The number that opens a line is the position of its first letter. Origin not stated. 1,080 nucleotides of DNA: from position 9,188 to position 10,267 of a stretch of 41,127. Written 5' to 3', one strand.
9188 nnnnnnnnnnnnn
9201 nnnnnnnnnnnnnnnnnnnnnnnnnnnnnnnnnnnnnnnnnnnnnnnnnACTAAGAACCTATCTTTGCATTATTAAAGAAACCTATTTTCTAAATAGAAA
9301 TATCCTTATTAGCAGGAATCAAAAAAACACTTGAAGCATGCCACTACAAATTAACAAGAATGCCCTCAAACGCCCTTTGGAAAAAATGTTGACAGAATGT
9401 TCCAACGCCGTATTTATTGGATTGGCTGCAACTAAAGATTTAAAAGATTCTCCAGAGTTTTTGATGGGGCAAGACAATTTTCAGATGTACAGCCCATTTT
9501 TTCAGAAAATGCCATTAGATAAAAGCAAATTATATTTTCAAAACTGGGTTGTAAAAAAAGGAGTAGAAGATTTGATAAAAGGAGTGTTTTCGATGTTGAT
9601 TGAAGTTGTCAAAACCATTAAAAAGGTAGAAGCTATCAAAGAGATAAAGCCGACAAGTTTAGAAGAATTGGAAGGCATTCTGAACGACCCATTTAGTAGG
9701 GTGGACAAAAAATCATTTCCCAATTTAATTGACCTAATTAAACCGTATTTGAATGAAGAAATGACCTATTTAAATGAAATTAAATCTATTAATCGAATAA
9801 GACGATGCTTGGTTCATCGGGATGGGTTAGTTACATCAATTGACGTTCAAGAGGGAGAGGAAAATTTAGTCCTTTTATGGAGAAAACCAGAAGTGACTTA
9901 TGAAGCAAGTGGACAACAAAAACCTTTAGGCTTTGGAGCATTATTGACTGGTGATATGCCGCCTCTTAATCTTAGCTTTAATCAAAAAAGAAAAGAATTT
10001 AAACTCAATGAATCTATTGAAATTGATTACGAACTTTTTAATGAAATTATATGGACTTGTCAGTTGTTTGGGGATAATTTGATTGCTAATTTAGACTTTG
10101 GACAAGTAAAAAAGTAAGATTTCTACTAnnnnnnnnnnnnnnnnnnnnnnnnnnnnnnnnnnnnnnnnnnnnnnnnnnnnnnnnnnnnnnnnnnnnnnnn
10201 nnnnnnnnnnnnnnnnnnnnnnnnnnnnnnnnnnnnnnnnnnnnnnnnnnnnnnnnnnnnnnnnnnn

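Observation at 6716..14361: Candidate multi-gene RNA-targeting conflict locus (HEPN-motif, HEPN-motif, TPR-PIN-tRNA_bind)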

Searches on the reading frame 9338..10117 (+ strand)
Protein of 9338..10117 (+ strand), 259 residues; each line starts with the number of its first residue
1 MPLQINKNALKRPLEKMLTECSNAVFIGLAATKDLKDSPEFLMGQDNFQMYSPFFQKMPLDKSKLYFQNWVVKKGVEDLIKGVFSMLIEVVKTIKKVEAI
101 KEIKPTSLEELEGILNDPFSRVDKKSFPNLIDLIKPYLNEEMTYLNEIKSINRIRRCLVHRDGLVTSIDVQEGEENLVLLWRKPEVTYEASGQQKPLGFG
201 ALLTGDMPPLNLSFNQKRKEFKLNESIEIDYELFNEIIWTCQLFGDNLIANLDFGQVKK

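Call 3: search_protein_families(library=pfam, proteins=[window:9338-10117:+], max_evalue=0.1)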
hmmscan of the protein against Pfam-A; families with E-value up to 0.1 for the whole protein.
window:9338-10117:+ (259 aa): 0 families

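Call 4: search_protein_families(library=padloc, proteins=[window:9338-10117:+], max_evalue=0.1)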
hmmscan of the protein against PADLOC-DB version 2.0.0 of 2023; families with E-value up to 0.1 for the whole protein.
window:9338-10117:+ (259 aa): 1 family
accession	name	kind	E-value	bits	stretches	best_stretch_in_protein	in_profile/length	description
PDLC03692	HEase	-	0.0037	15.2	1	116-144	204-232/238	homing endonuclease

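Call 5: search_protein_families(library=ncbifam, proteins=[window:9338-10117:+], max_evalue=0.1)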
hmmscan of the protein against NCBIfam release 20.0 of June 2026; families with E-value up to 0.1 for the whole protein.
window:9338-10117:+ (259 aa): 0 families

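Call 10: find_homologous_proteins(query=window:9338-10117:+)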
Query window:9338-10117:+ (259 aa): 10 proteins with E <= 0.001 among 677 candidates.
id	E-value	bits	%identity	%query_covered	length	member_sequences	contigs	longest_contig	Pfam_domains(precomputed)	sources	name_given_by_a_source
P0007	1.0e-167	574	100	100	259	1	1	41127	-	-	-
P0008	1.3e-72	262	51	98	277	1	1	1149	-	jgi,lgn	-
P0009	7.3e-70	253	47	98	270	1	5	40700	-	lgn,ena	-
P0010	1.2e-54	204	42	99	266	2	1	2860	-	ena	-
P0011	2.8e-52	196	40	99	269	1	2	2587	-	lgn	-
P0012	1.0e-34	138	36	95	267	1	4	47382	-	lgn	-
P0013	2.9e-34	137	34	94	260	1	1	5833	-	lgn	-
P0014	2.1e-31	127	35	95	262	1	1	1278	-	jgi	-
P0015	6.1e-31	126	35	95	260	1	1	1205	-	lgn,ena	-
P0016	4.2e-28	117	31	96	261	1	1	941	-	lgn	-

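Call 14: find_encoding_contigs(protein=P0009, flank=10000)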
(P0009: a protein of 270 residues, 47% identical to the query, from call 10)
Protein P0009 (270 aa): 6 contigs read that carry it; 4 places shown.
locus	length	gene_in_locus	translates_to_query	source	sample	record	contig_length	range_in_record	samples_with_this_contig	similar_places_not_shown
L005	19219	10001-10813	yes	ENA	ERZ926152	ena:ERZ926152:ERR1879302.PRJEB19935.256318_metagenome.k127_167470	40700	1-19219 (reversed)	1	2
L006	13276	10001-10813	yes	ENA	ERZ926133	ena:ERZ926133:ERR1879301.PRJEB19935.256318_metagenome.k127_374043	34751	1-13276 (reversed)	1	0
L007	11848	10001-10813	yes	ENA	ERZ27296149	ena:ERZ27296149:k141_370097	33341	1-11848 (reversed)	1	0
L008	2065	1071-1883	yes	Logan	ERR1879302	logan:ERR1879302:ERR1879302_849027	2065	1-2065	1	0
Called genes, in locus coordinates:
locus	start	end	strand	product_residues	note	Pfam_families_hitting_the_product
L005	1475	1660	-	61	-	-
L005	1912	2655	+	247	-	PF02224:Cytidylate_kin, PF13189:Cytidylate_kin2 (weak), PF13238:AAA_18 (weak)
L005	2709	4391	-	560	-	-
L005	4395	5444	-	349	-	PF19572:PorV (weak)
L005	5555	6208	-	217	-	PF07661:MORN_2 (weak)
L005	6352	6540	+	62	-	-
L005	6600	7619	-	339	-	PF18962:Por_Secre_tail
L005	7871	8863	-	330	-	PF08240:ADH_N, PF00107:ADH_zinc_N, PF13602:ADH_zinc_N_2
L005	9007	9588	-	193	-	PF04264:YceI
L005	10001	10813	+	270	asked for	-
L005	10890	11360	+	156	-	PF20815:GIY_YIG_2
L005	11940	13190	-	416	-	PF18962:Por_Secre_tail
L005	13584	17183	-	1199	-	PF26696:PTL_trimer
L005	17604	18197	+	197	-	PF00027:cNMP_binding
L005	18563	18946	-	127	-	-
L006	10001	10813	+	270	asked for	-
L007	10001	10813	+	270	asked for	-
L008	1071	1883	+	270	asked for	-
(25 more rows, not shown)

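Call 18: find_encoding_contigs(protein=P0012, flank=10000, max_places=3)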
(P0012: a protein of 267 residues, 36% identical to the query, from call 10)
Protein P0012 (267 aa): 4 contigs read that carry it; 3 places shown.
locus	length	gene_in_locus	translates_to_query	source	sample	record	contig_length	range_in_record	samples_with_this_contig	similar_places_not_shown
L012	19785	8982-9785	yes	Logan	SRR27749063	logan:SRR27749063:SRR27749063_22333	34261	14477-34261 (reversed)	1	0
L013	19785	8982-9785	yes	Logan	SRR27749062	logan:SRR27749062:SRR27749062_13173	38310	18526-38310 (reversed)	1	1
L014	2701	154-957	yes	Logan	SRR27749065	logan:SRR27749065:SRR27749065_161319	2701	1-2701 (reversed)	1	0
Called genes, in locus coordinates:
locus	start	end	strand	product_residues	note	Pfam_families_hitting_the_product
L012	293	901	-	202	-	PF20448:DUF6705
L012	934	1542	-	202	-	PF20448:DUF6705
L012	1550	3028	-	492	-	-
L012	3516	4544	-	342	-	-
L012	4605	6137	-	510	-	PF00884:Sulfatase, PF16347:SGSH_C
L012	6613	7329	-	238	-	PF00849:PseudoU_synth_2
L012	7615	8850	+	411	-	PF07751:Abi_2 (weak)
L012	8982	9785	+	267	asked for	-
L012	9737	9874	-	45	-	-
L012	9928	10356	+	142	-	PF00903:Glyoxalase, PF06983:3-dmu-9_3-mt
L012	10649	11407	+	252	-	PF19955:EAD1 (weak)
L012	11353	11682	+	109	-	PF13365:Trypsin_2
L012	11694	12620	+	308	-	PF01223:Endonuclease_NS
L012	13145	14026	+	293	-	-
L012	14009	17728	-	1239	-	PF00149:Metallophos, PF03865:ShlB (faint)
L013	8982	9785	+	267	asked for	-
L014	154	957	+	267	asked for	-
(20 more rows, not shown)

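Call 53: predict_structure(alignment_id=A4)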
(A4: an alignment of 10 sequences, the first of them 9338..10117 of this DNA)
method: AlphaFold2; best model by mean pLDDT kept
length: 259 residues; sequences in the alignment: 10
mean_pLDDT: 83.0   pTM: 0.80
mean pLDDT of the five models: 83.0, 81.8, 81.6, 80.1, 78.5
residues with pLDDT >= 90: 105; 70-90: 115; 50-70: 23; < 50: 16
segments of 3 or more residues with pLDDT < 50: 43-55, 257-259
pLDDT, mean of each block of 10 residues (from residue 1): 80 93 87 72 44 56 82 92 94 90 88 82 80 92 94 92 88 89 85 72 69 90 91 92 95 67
secondary structure, 60 per line:
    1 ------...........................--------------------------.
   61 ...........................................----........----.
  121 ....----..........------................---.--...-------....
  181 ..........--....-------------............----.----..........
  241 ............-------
elements in order: H7-33 H60-103 H108-115 H120-124 H129-137 H145-160 E177-190 E193-196 E210-221 H231-251

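Call 59: fold_search(model_id=the predicted structure, library=pdb)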
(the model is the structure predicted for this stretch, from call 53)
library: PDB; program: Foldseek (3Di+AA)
matches with E <= 10: 185; with E <= 0.001: 0
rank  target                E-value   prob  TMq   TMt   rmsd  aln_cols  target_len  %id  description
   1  8yk0_A                4.3e-01  0.13  0.19  0.16  20.3       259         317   10  Cryo-EM structure of human GPR156-Gi3 complex (released 2025-02-05)
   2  5jsb_B                5.3e-01  0.75  0.22  0.46  10.4       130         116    8  Crystal structure of Mcl1-inhibitor complex (released 2016-11-16)
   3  8yyu_A                5.9e-01  0.07  0.15  0.08  25.1       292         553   13  A tetrameric STAT1-DNA complex (released 2025-03-26)
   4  7xge_G                6.2e-01  0.44  0.22  0.31   8.4       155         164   10  Crystal structure of MCL-1 in complex with computationally designed inhibitor protein (released 2022-07-20)
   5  9a54_B                8.9e-01  0.10  0.17  0.06  34.6       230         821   13  Integrative model of GYRB-GYRA by crosslinking MS and deep learning (released 2024-09-18)
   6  8t13_A                8.9e-01  0.07  0.17  0.17  23.2       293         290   13  Cryo-EM structure of DENV2 NS5 in complex with human STAT2 with the N-terminal domain of STAT2 disordered (released 2024-01-17)
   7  7xge_A                9.4e-01  0.33  0.22  0.31   8.4       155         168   10  Crystal structure of MCL-1 in complex with computationally designed inhibitor protein (released 2022-07-20)
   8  8oi2_B                9.4e-01  0.04  0.15  0.10  23.6       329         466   11  Crystal structure of Alb1 megabody in complex with human serum albumin (released 2024-04-03)
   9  8zhs_B                1.0e+00  0.11  0.19  0.11  21.5       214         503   10  Structure of Mbp-Bte1 fusion protein (released 2025-02-12)
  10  5bun_A                1.0e+00  0.06  0.15  0.10  26.6       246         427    9  Crystal structure of an antigenic outer membrane protein ST50 from Salmonella Typhi (released 2015-12-23)
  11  9qwr_A                1.1e+00  0.08  0.16  0.21  14.9       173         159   14  MIC60 helical bundle dimer (released 2026-02-25)
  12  4bul_A                1.4e+00  0.15  0.20  0.09  10.1       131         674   14  Novel hydroxyl tricyclics (e.g. GSK966587) as potent inhibitors of bacterial type IIA topoisomerases (released 2013-08-07)
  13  2wmz_A                1.4e+00  0.03  0.10  0.07  29.9       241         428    8  Structure of a mutated TolC (released 2011-01-26)
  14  8zhs_A                1.4e+00  0.54  0.16  0.08   7.8        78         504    6  Structure of Mbp-Bte1 fusion protein (released 2025-02-12)
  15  4oyd_B                1.4e+00  0.28  0.21  0.38   9.5       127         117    7  Crystal structure of a computationally designed inhibitor of an Epstein-Barr viral Bcl-2 protein (released 2014-07-09)
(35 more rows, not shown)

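Call 69: search_solved_structures(query=A4, max_evalue=10)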
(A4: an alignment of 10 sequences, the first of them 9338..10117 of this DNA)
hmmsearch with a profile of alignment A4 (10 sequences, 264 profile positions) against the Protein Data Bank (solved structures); distinct sequences matched with E-value up to 10: 6.
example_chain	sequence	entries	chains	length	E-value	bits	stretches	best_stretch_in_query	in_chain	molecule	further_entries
7y9n_A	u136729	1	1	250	0.24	13.9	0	86-147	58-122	Spike protein S2',5HB-H2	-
2kw6_A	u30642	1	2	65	0.74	12.3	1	124-177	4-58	Cyclin-dependent kinase 2-associated protein 1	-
4j0m_A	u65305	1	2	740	1.1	11.7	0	8-48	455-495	Serine/threonine-protein kinase BRI1-like 1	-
9j5o_A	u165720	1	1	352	1.2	11.6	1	38-85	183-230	tRNA uridine(34) hydroxylase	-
9s80_A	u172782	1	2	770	2.2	10.8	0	7-52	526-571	Receptor-like protein kinase BRI1-like 3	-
9s90_A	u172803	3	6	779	2.2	10.7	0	7-52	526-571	Receptor-like protein kinase BRI1-like 3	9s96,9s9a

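Call 70: search_protein_families(library=pfam, alignment_id=A4, max_evalue=10)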
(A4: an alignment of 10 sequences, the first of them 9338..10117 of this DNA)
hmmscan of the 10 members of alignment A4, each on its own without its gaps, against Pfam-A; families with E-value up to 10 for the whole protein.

A. member 1, window:9338-10117:+ (259 aa): 0 families

B. families by the number of members that match (of 10 scanned): 9 families
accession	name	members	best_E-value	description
PF19027.5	DUF5752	2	0.019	Family of unknown function (DUF5752)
PF21239.2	RLMM_N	2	0.045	Ribosomal RNA large subunit methyltransferase M, N-terminal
PF21663.2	WipA_Phos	1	0.00057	WipA-like, phosphatase domain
PF17908.6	APAF1_C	1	0.081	APAF-1 helical domain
PF08661.17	Rep_fac-A_3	1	0.13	Replication factor A protein 3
PF24671.2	DRC7_C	1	0.18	Dynein regulatory complex subunit 7 C-terminal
PF07990.17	NABP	1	0.2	Nucleic acid binding protein NABP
PF04487.17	CITED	1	0.25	CITED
PF21861.2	RepB_C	1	9.3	Replication protein RepB, C-terminal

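Call 88: search_dna_similar(query=window:9338-10117:+, collection=plasmids, mode=protein, max_rows=10)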
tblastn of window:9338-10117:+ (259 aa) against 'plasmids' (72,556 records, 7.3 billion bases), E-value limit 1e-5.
No match.

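Call 93: search_protein_families(library=phrogs, proteins=[window:9338-10117:+], max_evalue=0.01)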
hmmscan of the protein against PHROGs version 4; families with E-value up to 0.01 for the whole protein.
window:9338-10117:+ (259 aa): 0 families

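Call 95: fold_search(model_id=the predicted structure, library=viral)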
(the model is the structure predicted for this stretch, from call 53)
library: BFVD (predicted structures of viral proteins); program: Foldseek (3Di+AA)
matches with E <= 10: 269; with E <= 0.001: 0
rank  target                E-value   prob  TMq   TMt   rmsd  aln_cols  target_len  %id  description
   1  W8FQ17                1.2e-01  0.69  0.14  0.25  11.9       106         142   10  Uncharacterized protein [Mycobacterium phage Soto]
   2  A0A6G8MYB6            3.2e-01  0.82  0.15  0.19   6.5        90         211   10  Acyl-CoA N-acyltransferase [Cedratvirus kamchatka]
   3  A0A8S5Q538            3.6e-01  0.20  0.27  0.08  14.7       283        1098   12  Intein splicing domain [Siphoviridae sp. ctHiz26]
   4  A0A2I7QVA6            4.0e-01  0.07  0.15  0.09  32.2       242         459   10  (no name in the UniProt tables at hand)
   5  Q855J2                4.4e-01  0.03  0.10  0.08  37.3       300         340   11  Minor tail protein [Mycobacterium virus Che8]
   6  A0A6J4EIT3            5.1e-01  0.15  0.13  0.24  20.1       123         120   10  (no name in the UniProt tables at hand)
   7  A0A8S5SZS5            5.7e-01  0.04  0.11  0.11  31.4       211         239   13  Lower collar protein [Podoviridae sp. ctnWS46]
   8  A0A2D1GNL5            7.8e-01  0.09  0.22  0.20  24.7       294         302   11  (no name in the UniProt tables at hand)
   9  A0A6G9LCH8            8.2e-01  0.12  0.14  0.22   9.6       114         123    4  (no name in the UniProt tables at hand)
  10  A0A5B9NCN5            8.2e-01  0.11  0.13  0.24  12.1       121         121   12  Uncharacterized protein [Aeromonas phage 4L372D]
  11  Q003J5                8.2e-01  0.06  0.14  0.13  19.2       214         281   13  Orf254 [White spot syndrome virus]
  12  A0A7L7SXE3            8.7e-01  0.13  0.14  0.24  17.7       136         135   15  (no name in the UniProt tables at hand)
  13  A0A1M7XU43            9.2e-01  0.44  0.14  0.22   7.4        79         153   10  Acyl-CoA N-acyltransferase [Cedratvirus A11]
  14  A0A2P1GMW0            9.7e-01  0.10  0.15  0.18  17.4       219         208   11  Membrane glycoprotein [Hainan hebius popei torovirus]
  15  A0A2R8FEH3            1.0e+00  0.57  0.14  0.16   5.9        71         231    7  N-acetyltransferase domain-containing protein [Brazilian cedratvirus IHUMI]
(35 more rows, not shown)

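Call 102: find_related_loci(query=A4, collection=viral_contigs, flank=10000)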
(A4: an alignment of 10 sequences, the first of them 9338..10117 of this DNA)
Query A4 (259 aa) in viral_contigs; peptide patterns used: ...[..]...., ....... (x = any residue, [..] = any of these).
57 stretches matched a pattern, but none encodes a relative of the query by tblastn (E <= 1e-3).

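Call 107: find_encoding_contigs(protein=P0013, flank=10000, max_places=3)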
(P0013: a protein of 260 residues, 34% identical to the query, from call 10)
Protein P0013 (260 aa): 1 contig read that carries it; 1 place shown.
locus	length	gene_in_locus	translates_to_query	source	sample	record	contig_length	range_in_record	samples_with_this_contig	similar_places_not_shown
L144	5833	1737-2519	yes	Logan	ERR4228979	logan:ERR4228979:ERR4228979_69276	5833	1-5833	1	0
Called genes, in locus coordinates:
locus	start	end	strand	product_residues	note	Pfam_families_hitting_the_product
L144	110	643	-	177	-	PF13302:Acetyltransf_3, PF13420:Acetyltransf_4, PF00583:Acetyltransf_1 (weak)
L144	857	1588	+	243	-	-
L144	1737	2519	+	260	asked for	-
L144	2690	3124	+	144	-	-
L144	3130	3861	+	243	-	PF05014:Nuc_deoxyrib_tr (weak)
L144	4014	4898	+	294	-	-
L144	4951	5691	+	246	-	-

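Call 108: find_encoding_contigs(protein=P0010, flank=10000, max_places=3)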
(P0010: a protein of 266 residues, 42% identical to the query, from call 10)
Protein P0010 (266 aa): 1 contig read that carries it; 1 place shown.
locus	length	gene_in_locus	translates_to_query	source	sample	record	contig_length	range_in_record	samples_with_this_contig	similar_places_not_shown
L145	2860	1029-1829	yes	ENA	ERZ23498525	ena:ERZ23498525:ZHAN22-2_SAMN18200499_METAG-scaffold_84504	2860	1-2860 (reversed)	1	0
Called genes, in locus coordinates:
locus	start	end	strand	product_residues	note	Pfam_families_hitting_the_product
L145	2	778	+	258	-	?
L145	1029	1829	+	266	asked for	-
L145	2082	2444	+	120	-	PF12844:HTH_19, PF13560:HTH_31 (weak), PF01381:HTH_3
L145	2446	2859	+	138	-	?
